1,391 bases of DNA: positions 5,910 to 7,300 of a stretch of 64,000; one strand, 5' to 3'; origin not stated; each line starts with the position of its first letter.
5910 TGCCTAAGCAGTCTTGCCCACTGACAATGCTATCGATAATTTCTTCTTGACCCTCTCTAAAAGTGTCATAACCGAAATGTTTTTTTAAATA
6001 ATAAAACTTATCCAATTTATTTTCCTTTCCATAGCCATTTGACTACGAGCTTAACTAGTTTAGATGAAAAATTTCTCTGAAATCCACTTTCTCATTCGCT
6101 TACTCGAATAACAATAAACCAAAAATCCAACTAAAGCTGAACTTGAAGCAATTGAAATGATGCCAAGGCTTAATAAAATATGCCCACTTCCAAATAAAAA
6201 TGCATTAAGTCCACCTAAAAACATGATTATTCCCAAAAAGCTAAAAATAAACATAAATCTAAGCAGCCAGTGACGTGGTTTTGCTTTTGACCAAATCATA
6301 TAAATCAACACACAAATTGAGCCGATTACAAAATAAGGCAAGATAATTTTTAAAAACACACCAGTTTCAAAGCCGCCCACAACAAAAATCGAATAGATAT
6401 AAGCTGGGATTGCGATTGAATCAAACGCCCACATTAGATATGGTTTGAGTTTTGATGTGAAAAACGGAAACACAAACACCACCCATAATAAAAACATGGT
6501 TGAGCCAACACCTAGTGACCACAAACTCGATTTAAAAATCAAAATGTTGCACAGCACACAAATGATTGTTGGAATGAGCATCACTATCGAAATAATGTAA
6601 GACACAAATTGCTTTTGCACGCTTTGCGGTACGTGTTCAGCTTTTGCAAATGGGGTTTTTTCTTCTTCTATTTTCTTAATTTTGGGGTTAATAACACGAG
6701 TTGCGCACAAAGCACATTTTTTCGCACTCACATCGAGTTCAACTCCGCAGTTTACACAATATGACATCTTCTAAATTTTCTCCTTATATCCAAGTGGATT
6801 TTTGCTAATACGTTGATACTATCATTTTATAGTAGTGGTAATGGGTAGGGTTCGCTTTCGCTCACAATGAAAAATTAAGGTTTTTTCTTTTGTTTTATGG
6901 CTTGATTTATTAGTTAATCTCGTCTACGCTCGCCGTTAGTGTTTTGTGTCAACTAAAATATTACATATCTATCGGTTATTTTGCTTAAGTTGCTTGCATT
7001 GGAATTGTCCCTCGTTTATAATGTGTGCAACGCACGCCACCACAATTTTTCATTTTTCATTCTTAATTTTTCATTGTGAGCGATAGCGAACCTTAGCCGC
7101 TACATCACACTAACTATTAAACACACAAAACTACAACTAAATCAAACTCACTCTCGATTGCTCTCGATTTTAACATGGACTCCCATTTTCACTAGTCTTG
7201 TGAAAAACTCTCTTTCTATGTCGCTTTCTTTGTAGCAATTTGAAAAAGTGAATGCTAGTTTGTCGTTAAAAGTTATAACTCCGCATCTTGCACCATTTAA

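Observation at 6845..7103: MITE-like frames with 31-bp terminal inverted repeats sharing interchangeable internal modules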

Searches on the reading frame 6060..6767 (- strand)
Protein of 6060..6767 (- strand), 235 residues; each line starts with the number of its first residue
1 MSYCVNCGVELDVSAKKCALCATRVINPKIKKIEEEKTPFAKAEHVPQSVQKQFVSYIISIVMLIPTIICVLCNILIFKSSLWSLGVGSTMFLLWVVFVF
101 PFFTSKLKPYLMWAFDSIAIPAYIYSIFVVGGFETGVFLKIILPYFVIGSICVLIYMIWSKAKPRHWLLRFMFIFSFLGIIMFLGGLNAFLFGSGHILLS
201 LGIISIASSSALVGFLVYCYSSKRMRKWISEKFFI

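Call 13: find_encoding_contigs(protein=window:6060-6767:-, flank=4000, max_places=10)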
Protein window:6060-6767:- (235 aa): 8 contigs read that carry it; 2 places shown.
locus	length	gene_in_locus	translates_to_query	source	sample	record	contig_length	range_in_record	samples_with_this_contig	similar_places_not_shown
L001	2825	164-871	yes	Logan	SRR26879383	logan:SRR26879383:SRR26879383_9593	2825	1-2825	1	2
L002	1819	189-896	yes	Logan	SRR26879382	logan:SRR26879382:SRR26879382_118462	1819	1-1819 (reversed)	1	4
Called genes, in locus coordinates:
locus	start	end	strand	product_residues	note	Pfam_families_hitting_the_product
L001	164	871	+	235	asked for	-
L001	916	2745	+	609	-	PF00270:DEAD, PF00271:Helicase_C, PF16124:RecQ_Zn_bind, PF09382:RQC, PF00570:HRDC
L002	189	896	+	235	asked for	-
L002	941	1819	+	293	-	?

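Call 63: search_protein_families(library=pfam, proteins=[window:6060-6767:-], max_evalue=0.001)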
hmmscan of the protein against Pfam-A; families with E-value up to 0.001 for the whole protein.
window:6060-6767:- (235 aa): 0 families

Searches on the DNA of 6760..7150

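Call 66: search_rna_families(source=window, start=6760, end=7150, threshold=evalue, max_evalue=1)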
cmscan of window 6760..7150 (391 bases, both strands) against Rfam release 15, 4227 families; matches with E-value up to 1: 0.
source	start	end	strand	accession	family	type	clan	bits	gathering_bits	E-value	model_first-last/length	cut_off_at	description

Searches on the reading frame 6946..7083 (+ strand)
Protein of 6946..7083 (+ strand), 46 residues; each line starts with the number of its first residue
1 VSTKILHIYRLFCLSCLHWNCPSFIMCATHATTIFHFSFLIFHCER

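Call 46: find_homologous_proteins(query=window:6946-7083:+, max_evalue=10)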
Query seq(46 aa): no candidate shares three 5-residue words with the query. No homologue found.
